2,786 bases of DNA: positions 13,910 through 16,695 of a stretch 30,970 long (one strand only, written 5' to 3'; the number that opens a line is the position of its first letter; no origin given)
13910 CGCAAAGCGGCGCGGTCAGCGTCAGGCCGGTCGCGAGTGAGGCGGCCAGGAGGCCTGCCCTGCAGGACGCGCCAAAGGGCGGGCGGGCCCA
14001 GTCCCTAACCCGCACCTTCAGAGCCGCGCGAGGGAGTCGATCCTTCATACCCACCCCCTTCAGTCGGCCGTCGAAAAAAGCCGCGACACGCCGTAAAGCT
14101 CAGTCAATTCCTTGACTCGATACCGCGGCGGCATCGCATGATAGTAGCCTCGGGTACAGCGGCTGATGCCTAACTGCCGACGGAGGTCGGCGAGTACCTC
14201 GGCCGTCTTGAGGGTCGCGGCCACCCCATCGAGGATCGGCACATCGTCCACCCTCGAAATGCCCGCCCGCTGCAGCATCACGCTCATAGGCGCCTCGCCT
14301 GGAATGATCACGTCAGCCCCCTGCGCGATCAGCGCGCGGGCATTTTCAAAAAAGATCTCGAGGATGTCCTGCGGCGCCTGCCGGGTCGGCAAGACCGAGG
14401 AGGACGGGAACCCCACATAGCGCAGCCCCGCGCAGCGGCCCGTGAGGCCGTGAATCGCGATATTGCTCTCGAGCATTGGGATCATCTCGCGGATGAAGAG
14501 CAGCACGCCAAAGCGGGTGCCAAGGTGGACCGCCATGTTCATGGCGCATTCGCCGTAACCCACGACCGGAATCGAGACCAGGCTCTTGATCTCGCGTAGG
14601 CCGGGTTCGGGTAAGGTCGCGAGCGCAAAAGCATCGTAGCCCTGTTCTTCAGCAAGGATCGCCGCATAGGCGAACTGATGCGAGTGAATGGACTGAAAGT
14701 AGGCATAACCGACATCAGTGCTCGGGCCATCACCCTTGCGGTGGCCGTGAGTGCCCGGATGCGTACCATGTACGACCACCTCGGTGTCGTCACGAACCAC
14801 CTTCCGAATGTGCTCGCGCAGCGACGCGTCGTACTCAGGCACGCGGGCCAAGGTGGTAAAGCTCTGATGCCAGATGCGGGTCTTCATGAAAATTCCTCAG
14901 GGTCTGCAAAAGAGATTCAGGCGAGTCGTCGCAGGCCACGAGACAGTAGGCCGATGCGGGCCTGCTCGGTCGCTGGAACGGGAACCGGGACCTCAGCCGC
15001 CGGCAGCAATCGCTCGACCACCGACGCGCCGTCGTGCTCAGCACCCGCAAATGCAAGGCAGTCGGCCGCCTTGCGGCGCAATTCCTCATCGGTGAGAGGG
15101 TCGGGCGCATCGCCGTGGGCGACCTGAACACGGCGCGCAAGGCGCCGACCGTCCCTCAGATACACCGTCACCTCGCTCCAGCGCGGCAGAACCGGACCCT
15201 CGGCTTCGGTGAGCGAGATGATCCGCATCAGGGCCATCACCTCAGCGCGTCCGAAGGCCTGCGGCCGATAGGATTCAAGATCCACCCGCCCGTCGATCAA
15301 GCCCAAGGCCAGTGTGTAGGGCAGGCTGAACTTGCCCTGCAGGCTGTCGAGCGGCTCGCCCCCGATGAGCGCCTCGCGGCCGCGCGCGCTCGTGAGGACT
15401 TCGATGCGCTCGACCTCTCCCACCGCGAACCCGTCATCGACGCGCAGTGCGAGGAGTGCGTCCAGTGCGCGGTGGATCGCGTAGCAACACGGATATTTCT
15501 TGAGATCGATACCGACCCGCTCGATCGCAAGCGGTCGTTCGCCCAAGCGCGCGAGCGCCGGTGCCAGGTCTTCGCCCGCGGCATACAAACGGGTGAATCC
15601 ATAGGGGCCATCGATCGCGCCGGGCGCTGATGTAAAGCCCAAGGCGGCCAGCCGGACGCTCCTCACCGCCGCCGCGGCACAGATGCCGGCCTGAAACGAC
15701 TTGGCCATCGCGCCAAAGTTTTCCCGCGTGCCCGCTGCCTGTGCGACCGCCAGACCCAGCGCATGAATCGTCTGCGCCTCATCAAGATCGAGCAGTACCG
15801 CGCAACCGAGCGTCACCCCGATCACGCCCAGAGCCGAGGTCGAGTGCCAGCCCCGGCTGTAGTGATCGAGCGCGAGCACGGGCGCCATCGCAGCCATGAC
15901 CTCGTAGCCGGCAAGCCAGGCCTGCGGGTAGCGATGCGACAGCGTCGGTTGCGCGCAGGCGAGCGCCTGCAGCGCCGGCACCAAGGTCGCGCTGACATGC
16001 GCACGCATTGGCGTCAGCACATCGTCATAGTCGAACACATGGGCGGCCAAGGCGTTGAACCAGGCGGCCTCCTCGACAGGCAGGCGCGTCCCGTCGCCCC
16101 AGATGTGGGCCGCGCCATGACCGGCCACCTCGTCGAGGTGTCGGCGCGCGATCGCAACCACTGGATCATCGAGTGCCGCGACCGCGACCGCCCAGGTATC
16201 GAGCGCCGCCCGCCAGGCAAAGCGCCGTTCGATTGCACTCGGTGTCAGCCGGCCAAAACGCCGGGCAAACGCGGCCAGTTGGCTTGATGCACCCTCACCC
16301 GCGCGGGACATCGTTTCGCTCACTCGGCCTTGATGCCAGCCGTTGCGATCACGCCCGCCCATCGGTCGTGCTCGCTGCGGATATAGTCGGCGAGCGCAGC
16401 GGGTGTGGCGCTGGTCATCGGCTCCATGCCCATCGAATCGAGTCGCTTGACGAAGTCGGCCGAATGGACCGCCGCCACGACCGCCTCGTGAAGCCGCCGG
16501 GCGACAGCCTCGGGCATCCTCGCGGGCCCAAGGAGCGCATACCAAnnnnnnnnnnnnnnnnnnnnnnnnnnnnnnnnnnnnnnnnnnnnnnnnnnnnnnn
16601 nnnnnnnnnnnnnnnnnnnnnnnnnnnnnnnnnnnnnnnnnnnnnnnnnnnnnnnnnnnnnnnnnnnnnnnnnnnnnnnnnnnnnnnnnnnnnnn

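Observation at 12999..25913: Candidate undescribed pathway for a non-canonical tricarboxylate: divergent GntR-controlled operons encoding desaturase, variant aconitase, C-C lyase and stereo-editing enzymes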

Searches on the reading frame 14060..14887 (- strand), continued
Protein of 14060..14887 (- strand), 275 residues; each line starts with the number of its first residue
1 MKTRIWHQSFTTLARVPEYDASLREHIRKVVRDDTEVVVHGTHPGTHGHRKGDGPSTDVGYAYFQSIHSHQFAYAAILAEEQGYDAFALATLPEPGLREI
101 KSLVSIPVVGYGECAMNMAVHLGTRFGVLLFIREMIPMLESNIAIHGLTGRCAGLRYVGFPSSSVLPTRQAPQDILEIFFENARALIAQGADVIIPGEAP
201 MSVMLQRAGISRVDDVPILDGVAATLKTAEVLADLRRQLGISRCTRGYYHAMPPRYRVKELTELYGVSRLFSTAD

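Call 33: find_encoding_contigs(protein=L032:8001-8828:+, flank=10000, max_places=1)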
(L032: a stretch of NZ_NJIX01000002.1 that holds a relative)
Protein L032:8001-8828:+ (275 aa): 2 contigs read that carry it; 1 place shown.
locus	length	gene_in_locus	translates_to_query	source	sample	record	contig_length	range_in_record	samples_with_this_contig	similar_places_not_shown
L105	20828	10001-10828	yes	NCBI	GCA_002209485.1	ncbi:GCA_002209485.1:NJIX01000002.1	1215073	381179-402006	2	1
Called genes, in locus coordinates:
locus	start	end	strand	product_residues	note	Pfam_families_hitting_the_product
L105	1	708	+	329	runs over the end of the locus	PF03401:TctC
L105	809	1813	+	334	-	PF03401:TctC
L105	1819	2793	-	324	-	PF00389:2-Hacid_dh, PF02826:2-Hacid_dh_C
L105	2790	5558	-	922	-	PF00330:Aconitase, PF00694:Aconitase_C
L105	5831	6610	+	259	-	PF00392:GntR, PF07729:FCD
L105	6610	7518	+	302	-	PF13714:PEP_mutase, PF00463:ICL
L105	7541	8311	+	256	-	PF00106:adh_short, PF01370:Epimerase, PF08659:KR, PF13561:adh_short_C2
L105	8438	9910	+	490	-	PF00890:FAD_binding_2, PF01134:GIDA (faint), PF01266:DAO, PF01946:Thi4 (weak), PF03486:HI0933_like (faint), PF07992:Pyr_redox_2 (weak), PF12831:FAD_oxidored, PF01266:DAO (weak)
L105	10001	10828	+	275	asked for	PF01177:Asp_Glu_race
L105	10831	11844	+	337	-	PF03401:TctC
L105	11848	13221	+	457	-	PF03972:MmgE_PrpD_N, PF19305:MmgE_PrpD_C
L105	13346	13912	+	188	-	PF00857:Isochorismatase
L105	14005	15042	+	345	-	PF03401:TctC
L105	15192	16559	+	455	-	PF03972:MmgE_PrpD_N, PF19305:MmgE_PrpD_C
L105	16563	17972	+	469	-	PF03972:MmgE_PrpD_N, PF19305:MmgE_PrpD_C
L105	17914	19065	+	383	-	PF03401:TctC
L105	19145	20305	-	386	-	PF01266:DAO (faint), PF02254:TrkA_N (faint), PF07992:Pyr_redox_2, PF13738:Pyr_redox_3 (faint), PF00070:Pyr_redox, PF18113:Rbx_binding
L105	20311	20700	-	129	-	PF00301:Rubredoxin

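Call 41: search_protein_families(library=pfam, proteins=[L101:14145-15098:-, L093:3083-4042:+, L048:7422-7967:+, L075:5969-7558:+, L047:7815-8702:+, L059:10368-10868:+, L096:12456-14108:+, L079:15085-16161:+, L084:3394-4743:-, L074:11008-11994:+], max_evalue=0.00001)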
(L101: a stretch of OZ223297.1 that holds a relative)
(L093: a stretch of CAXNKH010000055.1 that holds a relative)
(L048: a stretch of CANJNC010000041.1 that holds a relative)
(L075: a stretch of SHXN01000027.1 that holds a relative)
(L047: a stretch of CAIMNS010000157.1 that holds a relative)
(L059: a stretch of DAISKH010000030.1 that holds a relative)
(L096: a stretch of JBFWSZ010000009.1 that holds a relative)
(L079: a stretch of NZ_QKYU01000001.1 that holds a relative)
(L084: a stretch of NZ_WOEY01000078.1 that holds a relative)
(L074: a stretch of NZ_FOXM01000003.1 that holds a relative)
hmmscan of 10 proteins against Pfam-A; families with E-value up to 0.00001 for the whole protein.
L101:14145-15098:- (317 aa): 2 families
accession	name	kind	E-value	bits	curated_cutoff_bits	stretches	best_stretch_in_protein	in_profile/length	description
PF03466.25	LysR_substrate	-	1.9e-26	93.2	28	1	94-297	4-207/209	LysR substrate binding domain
PF00126.33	HTH_1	-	4.4e-19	68.6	26.6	1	10-67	3-60/60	Bacterial regulatory helix-turn-helix protein, lysR family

L093:3083-4042:+ (319 aa): 1 family
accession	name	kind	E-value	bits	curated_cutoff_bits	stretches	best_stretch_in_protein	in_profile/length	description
PF00682.25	HMGL-like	-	4.6e-40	138.1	29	1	7-288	2-257/260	HMGL-like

L048:7422-7967:+ (181 aa): 1 family
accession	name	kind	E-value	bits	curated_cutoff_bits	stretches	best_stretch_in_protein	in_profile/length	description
PF13452.11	FAS1_DH_region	-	3.7e-18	66.4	22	1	27-170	11-128/132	FAS1-like, dehydratase domain region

L075:5969-7558:+ (529 aa): 2 families
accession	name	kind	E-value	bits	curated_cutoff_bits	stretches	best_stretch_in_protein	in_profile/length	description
PF00501.34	AMP-binding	-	7.4e-59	199.9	29.9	1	26-386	2-384/384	AMP-binding enzyme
PF13193.12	AMP-binding_C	-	7.4e-08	33.6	24.5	1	437-508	1-74/76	AMP-binding enzyme C-terminal domain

L047:7815-8702:+ (295 aa): 1 family
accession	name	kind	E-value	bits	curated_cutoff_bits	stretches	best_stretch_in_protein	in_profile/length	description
PF00753.33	Lactamase_B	-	5.2e-15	56.3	22.7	1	34-210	5-161/196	Metallo-beta-lactamase superfamily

L059:10368-10868:+ (166 aa): 0 families

L096:12456-14108:+ (550 aa): 1 family
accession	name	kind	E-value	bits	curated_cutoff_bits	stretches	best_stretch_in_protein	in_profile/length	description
PF01565.28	FAD_binding_4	-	2.6e-31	108.6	26.4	1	54-190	3-139/139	FAD binding domain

L079:15085-16161:+ (358 aa): 2 families
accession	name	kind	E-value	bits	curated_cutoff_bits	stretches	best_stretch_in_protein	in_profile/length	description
PF00005.33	ABC_tran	-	8.9e-33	114.2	25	1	56-206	2-136/137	ABC transporter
PF08352.17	oligo_HPY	-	8.6e-20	71.3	27.1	1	258-323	1-65/65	Oligopeptide/dipeptide transporter, C-terminal region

L084:3394-4743:- (449 aa): 2 families
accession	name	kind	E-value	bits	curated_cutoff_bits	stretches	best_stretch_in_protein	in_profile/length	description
PF00083.30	Sugar_tr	-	8e-34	117.7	22.3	2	14-220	2-203/452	Sugar (and other) transporter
PF07690.21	MFS_1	-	3.2e-31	109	33.4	1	24-374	8-341/347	Major Facilitator Superfamily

L074:11008-11994:+ (328 aa): 2 families
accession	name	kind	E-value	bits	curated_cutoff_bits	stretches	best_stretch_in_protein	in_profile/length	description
PF00766.25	ETF_alpha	-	2.5e-27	95.1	27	1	204-281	2-80/81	Electron transfer flavoprotein FAD-binding domain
PF01012.27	ETF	-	1e-11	45.4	26.7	1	24-180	21-176/181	Electron transfer flavoprotein domain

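Call 58: search_protein_families(library=ncbifam, proteins=[L013:12317-13654:+, L084:3394-4743:-, L104:17996-19351:+, L104:8467-9972:+, L104:10832-12205:+, L104:17314-17889:+, L105:1819-2793:-], max_evalue=1e-20)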
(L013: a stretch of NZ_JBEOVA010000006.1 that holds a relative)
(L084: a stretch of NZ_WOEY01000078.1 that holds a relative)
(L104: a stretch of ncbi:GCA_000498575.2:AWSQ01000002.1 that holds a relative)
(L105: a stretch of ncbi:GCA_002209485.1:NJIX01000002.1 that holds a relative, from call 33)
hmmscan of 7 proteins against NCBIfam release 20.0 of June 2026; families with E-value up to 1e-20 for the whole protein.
L013:12317-13654:+ (445 aa): 6 families
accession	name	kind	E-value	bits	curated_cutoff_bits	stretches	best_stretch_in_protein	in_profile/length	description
TIGR00883.1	2A0106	subfamily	6.4e-114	381.1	443.45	1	39-429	1-400/400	metabolite/H+ symporter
NF007927.0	PRK10642.1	equivalog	4.6e-94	316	544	1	32-439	26-442/500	glycine betaine/L-proline transporter ProP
NF007414.0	PRK09952.1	equivalog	1.5e-76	257.9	538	1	27-436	18-433/438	shikimate transporter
NF011656.1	PRK15075.1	subfamily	9.2e-73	245.5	445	1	31-438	7-414/419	tricarballylate/proton symporter TcuC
NF007710.0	PRK10406.1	subfamily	1.3e-64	218.9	550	1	31-437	22-423/432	MFS family transporter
TIGR00891.1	2A0112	subfamily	2.9e-24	85.9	552.9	1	77-412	52-392/405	sialate:H+ symport family MFS transporter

L084:3394-4743:- (449 aa): 7 families
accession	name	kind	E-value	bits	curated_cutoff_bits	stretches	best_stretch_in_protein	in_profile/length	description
TIGR00883.1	2A0106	subfamily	2e-120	402.5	443.45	1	20-411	1-399/400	metabolite/H+ symporter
NF007414.0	PRK09952.1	equivalog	7e-101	338.1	538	1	5-421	15-435/438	shikimate transporter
NF007927.0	PRK10642.1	equivalog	4.6e-78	263.2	544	1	12-427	25-447/500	glycine betaine/L-proline transporter ProP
NF011656.1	PRK15075.1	subfamily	3e-58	197.7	445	1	12-421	7-414/419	tricarballylate/proton symporter TcuC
NF007710.0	PRK10406.1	subfamily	1.2e-56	192.7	550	1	17-412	27-421/432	MFS family transporter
TIGR00891.1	2A0112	subfamily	2.8e-25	89.2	552.9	1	22-222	22-202/405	sialate:H+ symport family MFS transporter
NF003024.0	PRK03893.1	subfamily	1.4e-22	80.2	604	0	9-281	18-268/497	sialate:H+ symport family MFS transporter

L104:17996-19351:+ (451 aa): 5 families
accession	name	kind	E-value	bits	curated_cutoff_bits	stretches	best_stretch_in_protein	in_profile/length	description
TIGR00711.1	efflux_EmrB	subfamily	3.1e-61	207.6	230.2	1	9-409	3-409/485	DHA2 family efflux MFS transporter permease subunit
NF000060.1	MFS_efflux_LmrB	exception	4.6e-31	108.2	800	1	12-403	21-418/479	lincomycin efflux MFS transporter Lmr(B)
NF007799.0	PRK10504.1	subfamily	2.2e-25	89.5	426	1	12-410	14-415/471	multidrug transporter subunit MdtD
NF000391.1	EmrB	exception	8.4e-25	87.4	925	1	7-298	10-304/501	multidrug efflux MFS transporter permease subunit EmrB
NF040895.2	MFS_effux_SdrM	equivalog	3.7e-24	85.6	550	1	8-409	6-405/441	multidrug efflux MFS transporter SdrM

L104:8467-9972:+ (501 aa): 20 families
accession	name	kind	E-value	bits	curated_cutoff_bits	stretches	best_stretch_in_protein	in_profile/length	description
NF006130.0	PRK08274.1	equivalog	1.8e-160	534.8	369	1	2-486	4-461/467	FAD-dependent tricarballylate dehydrogenase TcuA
TIGR02485.1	CobZ_N-term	equivalog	1.9e-77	260.9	372.55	1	4-485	2-433/437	FAD-dependent tricarballylate dehydrogenase TcuA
TIGR01813.1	flavo_cyto_c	subfamily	3.5e-42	144.6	285.45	1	5-480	1-443/444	flavocytochrome c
NF005510.0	PRK07121.1-3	subfamily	8.9e-37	127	481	1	150-486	176-489/492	FAD-binding protein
NF005064.0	PRK06481.1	equivalog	3.4e-34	118.4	542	1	3-485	61-501/506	flavocytochrome c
NF053717.1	VnlPnlRedVprA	equivalog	1.8e-33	116.1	600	0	2-330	5-310/481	vinyl phenol reductase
NF009478.0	PRK12844.1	equivalog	5.8e-33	114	789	1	202-485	262-550/559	3-ketosteroid-delta-1-dehydrogenase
NF005511.0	PRK07121.1-4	equivalog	5.9e-33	114.1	466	1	166-486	234-542/553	FAD-binding protein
NF005882.1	PRK07843.1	equivalog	3.5e-32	111.5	788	1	155-473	203-535/547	3-oxosteroid 1-dehydrogenase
NF004789.0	PRK06134.1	subfamily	1.3e-30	106.6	747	1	152-488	215-572/581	FAD-dependent oxidoreductase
NF009479.0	PRK12845.1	equivalog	6.8e-30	104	793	1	151-485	216-565/566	3-ketosteroid-delta-1-dehydrogenase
NF053676.1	4oxCHCAChcC1Cy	equivalog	1.2e-28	99.9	1000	1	153-475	186-516/528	4-oxocyclohexanecarboxylate 2-dehydrogenase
NF009473.0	PRK12835.1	subfamily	1.8e-27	96.1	837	0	202-486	266-569/585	FAD-binding protein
NF009476.0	PRK12839.1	equivalog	6.7e-27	93.9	940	0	153-486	213-567/572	FAD-dependent oxidoreductase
NF005509.0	PRK07121.1-2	subfamily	1.9e-26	92.7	630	1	169-486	218-524/527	FAD-binding protein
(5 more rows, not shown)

L104:10832-12205:+ (457 aa): 23 families
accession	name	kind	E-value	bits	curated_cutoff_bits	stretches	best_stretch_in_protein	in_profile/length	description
TIGR01813.1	flavo_cyto_c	subfamily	1.9e-85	287.2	285.45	1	9-451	2-443/444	flavocytochrome c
NF006130.0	PRK08274.1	equivalog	5.2e-69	233.2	369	1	6-454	5-458/467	FAD-dependent tricarballylate dehydrogenase TcuA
NF005510.0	PRK07121.1-3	subfamily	6.3e-65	219.8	481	2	133-454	182-486/492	FAD-binding protein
NF005064.0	PRK06481.1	equivalog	1.9e-61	208.3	542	1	8-454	63-499/506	flavocytochrome c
NF053717.1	VnlPnlRedVprA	equivalog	6.9e-59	199.9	600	1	6-305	6-313/481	vinyl phenol reductase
NF005511.0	PRK07121.1-4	equivalog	3.1e-57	194.3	466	1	173-454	258-539/553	FAD-binding protein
NF005512.0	PRK07121.1-5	subfamily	1e-52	179.3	812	1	137-454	188-486/489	FAD-binding protein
NF009478.0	PRK12844.1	equivalog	5.8e-52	176.7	789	1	136-455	215-549/559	3-ketosteroid-delta-1-dehydrogenase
NF004789.0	PRK06134.1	subfamily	5.9e-51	173.7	747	1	133-454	219-567/581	FAD-dependent oxidoreductase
NF005509.0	PRK07121.1-2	subfamily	4.4e-48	164.2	630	1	133-455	204-522/527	FAD-binding protein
NF009473.0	PRK12835.1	subfamily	2.4e-44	151.8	837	0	141-295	222-379/585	FAD-binding protein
NF009477.0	PRK12843.1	equivalog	2.8e-44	151.6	758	1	141-455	230-569/578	FAD-dependent oxidoreductase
NF009474.0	PRK12837.1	equivalog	1.4e-43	149.5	675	1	139-453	181-507/513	FAD-binding protein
NF009479.0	PRK12845.1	equivalog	8.4e-43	146.6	793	1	147-455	234-564/566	3-ketosteroid-delta-1-dehydrogenase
NF005882.1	PRK07843.1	equivalog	1.5e-42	145.8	788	1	139-452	209-545/547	3-oxosteroid 1-dehydrogenase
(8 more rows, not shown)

L104:17314-17889:+ (191 aa): 1 family
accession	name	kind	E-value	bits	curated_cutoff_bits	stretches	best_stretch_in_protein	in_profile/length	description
NF008517.0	PRK11440.1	equivalog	6.1e-27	94.8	195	1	31-187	29-182/188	hydrolase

L105:1819-2793:- (324 aa): 17 families
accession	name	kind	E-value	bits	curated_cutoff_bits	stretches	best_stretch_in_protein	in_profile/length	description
TIGR01327.1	PGDH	equivalog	2.3e-56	191.7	454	1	36-296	26-285/525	phosphoglycerate dehydrogenase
NF005069.0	PRK06487.1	equivalog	2.9e-56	190.8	448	1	6-319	4-318/320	2-hydroxyacid dehydrogenase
NF009714.1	PRK13243.1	equivalog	4.9e-53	180.6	455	1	26-313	19-314/332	glyoxylate reductase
NF008759.0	PRK11790.1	equivalog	2e-42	145.3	404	1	30-296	34-301/410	phosphoglycerate dehydrogenase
NF005387.0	PRK06932.1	equivalog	6.2e-39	133.8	492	1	39-311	33-309/314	2-hydroxyacid dehydrogenase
NF006263.0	PRK08410.1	equivalog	2.4e-36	125.7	389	1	7-312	3-307/311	D-2-hydroxyacid dehydrogenase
NF011938.0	PRK15409.1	equivalog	5.7e-35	120.9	492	1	62-312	55-309/324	glyoxylate/hydroxypyruvate reductase GhrB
NF000492.1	vanH_gen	exception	1.1e-31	110.1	540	1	76-268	69-254/312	D-lactate dehydrogenase VanH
NF041369.1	Dhydh_Halo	equivalog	6.6e-29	101.1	400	1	111-298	91-281/305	D-2-hydroxyacid dehydrogenase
NF005750.0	PRK07574.1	equivalog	5.4e-28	98.1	329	1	66-318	107-363/386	NAD-dependent formate dehydrogenase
NF005027.0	PRK06436.1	equivalog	8.2e-26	90.8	261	1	105-317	78-285/303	2-hydroxyacid dehydrogenase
NF000371.1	vanH_Agroup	exception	2.1e-24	86.3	700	1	75-269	73-260/322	VanH-A/VanH-Pt family D-lactate dehydrogenase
NF000004.1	vanH-D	exception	1.3e-23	83.6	550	1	74-269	73-261/323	D-lactate dehydrogenase VanH-D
NF000112.1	vanH-Amyco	exception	2.3e-23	83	625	1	140-268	161-283/348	VanH-AOV family D-lactate dehydrogenase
NF000128.1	vanH-Sc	exception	8e-22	77.8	650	1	142-268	154-274/337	D-lactate dehydrogenase VanH-Sc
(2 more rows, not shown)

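Call 85: predict_structure(alignment_id=A1)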
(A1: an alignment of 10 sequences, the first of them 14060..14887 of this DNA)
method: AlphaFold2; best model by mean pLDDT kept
length: 275 residues; sequences in the alignment: 10
mean_pLDDT: 83.6   pTM: 0.84
mean pLDDT of the five models: 83.6, 82.1, 79.8, 75.4, 67.1
residues with pLDDT >= 90: 119; 70-90: 113; 50-70: 33; < 50: 10
segments of 3 or more residues with pLDDT < 50: 273-275
pLDDT, mean of each block of 10 residues (from residue 1): 90 82 93 95 68 50 70 89 93 74 89 89 94 85 87 93 70 87 98 92 90 96 94 93 67 77 72 44
secondary structure, 60 per line:
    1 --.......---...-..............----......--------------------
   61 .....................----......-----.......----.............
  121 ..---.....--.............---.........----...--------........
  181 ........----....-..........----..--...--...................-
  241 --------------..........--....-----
elements in order: E3-9 H17-30 E35-40 H61-81 E86-91 H97-103 E108-110 H111-122 E126-130 H133-145 E152-157 H173-188 E193-196 H199-207 E216-218 H221-239 H255-264 H267-270

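Call 87: fold_search(model_id=the predicted structure, library=pdb)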
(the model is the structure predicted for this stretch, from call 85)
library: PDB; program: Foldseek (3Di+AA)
matches with E <= 10: 500; with E <= 0.001: 179
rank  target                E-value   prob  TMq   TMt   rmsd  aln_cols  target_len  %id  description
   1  3qvk_A                3.2e-15  1.00  0.70  0.78   3.8       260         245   24  Allantoin racemase from Klebsiella pneumoniae (released 2011-05-04)
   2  3qvj_A                2.2e-14  1.00  0.70  0.78   3.7       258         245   25  Allantoin racemase from Klebsiella pneumoniae (released 2011-05-04)
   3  5lg5_F                6.5e-14  1.00  0.68  0.78   4.0       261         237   24  Crystal structure of allantoin racemase from Pseudomonas fluorescens AllR (released 2017-05-10)
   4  5lg5_A                5.0e-13  1.00  0.66  0.75   4.3       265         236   26  Crystal structure of allantoin racemase from Pseudomonas fluorescens AllR (released 2017-05-10)
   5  5lfd_A                6.4e-13  1.00  0.67  0.78   4.1       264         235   24  Crystal structure of allantoin racemase from Pseudomonas fluorescens AllR (released 2017-05-10)
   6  9qbx_A                8.1e-10  1.00  0.71  0.76   4.1       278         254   16  Crystal structure of an atypical fungal aspartate/glutamate racemase family member OpaE (released 2026-03-18)
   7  2eq5_D                1.3e-09  1.00  0.57  0.75   4.5       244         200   19  Crystal structure of hydantoin racemase from Pyrococcus horikoshii OT3 (released 2007-10-02)
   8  2eq5_A                1.8e-09  1.00  0.61  0.76   4.2       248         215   19  Crystal structure of hydantoin racemase from Pyrococcus horikoshii OT3 (released 2007-10-02)
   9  2eq5_B                1.5e-08  1.00  0.56  0.71   5.0       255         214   19  Crystal structure of hydantoin racemase from Pyrococcus horikoshii OT3 (released 2007-10-02)
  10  3s7z_A                6.1e-08  1.00  0.52  0.59   5.9       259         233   12  Crystal Structure of Putative Aspartate Racemase from Salmonella Typhimurium Complexed with Succinate (released 2011-10-05)
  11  2zsk_A                7.8e-08  1.00  0.52  0.61   6.5       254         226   15  Crystal structure of PH1733, an aspartate racemase homologue, from Pyrococcus horikoshii OT3 (released 2008-10-21)
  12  3s81_B                3.2e-07  1.00  0.50  0.56   6.4       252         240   14  Crystal Structure of Putative Aspartate Racemase from Salmonella Typhimurium (released 2011-06-15)
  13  3s7z_B                3.9e-07  1.00  0.53  0.60   5.9       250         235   12  Crystal Structure of Putative Aspartate Racemase from Salmonella Typhimurium Complexed with Succinate (released 2011-10-05)
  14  3s81_D                5.3e-07  1.00  0.51  0.59   6.4       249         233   13  Crystal Structure of Putative Aspartate Racemase from Salmonella Typhimurium (released 2011-06-15)
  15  2vvt_B                9.2e-07  1.00  0.57  0.59  10.7       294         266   16  Glutamate Racemase (MurI) from E. faecalis in complex with a 9-Benzyl Purine inhibitor (released 2008-06-24)
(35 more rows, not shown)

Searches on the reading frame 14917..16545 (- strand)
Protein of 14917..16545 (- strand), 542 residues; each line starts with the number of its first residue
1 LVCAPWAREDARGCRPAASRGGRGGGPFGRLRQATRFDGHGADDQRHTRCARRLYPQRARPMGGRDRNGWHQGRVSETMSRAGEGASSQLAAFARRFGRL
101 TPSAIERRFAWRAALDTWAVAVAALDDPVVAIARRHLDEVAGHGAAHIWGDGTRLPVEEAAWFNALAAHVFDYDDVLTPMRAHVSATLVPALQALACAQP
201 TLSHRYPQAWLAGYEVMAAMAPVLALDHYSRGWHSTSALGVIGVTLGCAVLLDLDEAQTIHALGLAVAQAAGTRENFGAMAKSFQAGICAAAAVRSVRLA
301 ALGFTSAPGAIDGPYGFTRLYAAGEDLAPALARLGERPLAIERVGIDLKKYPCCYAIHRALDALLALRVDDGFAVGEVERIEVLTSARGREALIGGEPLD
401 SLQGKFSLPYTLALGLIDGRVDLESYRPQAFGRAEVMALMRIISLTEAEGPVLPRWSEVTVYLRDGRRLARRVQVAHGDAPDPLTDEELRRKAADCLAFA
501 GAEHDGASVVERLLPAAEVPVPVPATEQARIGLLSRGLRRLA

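Call 3: search_protein_families(library=pfam, proteins=[window:14917-16545:-])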
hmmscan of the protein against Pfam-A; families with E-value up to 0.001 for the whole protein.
window:14917-16545:- (542 aa): 2 families
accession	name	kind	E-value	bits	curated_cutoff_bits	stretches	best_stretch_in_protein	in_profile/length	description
PF03972.19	MmgE_PrpD_N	-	3.1e-44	151.5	32.1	1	91-328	4-242/244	MmgE/PrpD N-terminal domain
PF19305.4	MmgE_PrpD_C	-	2.8e-27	96.1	32.1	1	351-502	1-157/173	MmgE/PrpD C-terminal domain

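Call 5: search_protein_families(library=ncbifam, proteins=[window:14917-16545:-], max_evalue=0.00001)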
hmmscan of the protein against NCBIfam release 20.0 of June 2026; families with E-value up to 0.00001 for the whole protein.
window:14917-16545:- (542 aa): 1 family
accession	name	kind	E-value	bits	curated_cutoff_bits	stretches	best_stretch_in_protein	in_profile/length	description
NF042438.1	PrpD_hiGCgrampos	equivalog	5.1e-09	35.3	950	1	115-447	48-389/499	2-methylcitrate dehydratase PrpD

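Call 18: search_solved_structures(query=window:14917-16311:-, max_evalue=0.00001)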
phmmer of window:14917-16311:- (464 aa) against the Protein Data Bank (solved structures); distinct sequences matched with E-value up to 0.00001: 10.
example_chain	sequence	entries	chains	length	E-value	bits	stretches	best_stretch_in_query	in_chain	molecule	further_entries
2hp3_A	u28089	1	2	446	6.8e-57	196.5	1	32-423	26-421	IDS-epimerase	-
2hp0_A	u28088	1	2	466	8e-57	196.3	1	32-423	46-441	IDS-epimerase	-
7bra_A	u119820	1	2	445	1.6e-47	165.6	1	28-414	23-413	Bacillus subtilis IRG1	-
7e9d_A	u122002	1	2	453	3.9e-46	161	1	25-414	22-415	IRG1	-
12vt_A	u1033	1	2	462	1e-22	83.9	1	13-414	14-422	Cis-aconitate decarboxylase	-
12ux_A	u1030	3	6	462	4e-22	81.9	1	13-414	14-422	Cis-aconitate decarboxylase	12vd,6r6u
12vw_A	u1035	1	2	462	7.7e-22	81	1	13-414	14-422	Cis-aconitate decarboxylase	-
7br9_A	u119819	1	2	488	1.1e-21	80.4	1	33-415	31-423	Cis-aconitate decarboxylase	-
12vq_A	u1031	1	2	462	1.2e-21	80.3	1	13-414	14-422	Cis-aconitate decarboxylase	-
6r6t_A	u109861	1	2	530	1.5e-21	80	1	33-415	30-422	Cis-aconitate decarboxylase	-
